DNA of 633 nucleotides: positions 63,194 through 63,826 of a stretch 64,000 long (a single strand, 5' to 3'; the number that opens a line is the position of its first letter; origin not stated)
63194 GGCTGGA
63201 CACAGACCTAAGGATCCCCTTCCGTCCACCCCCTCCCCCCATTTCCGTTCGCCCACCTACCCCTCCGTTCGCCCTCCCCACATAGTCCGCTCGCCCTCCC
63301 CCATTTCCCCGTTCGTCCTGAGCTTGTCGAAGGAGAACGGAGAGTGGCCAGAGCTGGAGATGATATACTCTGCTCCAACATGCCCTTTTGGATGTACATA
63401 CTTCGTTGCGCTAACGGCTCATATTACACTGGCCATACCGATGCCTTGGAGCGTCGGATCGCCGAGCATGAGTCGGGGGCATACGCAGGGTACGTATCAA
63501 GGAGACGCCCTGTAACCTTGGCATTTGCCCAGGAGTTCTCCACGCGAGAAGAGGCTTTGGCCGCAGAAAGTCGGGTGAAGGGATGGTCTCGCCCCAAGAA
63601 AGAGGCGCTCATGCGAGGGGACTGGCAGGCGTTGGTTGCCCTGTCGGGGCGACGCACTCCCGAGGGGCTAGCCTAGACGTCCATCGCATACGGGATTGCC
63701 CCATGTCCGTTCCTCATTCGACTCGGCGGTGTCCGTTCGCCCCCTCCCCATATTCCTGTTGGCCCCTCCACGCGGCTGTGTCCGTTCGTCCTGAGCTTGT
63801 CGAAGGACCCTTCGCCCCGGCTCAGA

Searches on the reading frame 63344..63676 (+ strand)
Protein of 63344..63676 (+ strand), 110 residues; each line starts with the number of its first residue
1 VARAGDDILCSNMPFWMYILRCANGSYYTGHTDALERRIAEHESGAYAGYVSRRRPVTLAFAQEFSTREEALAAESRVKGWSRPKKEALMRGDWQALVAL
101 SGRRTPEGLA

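Call 91: search_protein_families(library=pfam, proteins=[window:63344-63676:+], max_evalue=0.00001)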
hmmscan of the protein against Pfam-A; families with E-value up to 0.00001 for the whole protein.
window:63344-63676:+ (110 aa): 1 family
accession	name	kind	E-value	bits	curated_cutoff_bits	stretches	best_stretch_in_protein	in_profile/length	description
PF01541.30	GIY-YIG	-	4.8e-18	65.7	22.6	1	15-86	2-76/78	GIY-YIG catalytic domain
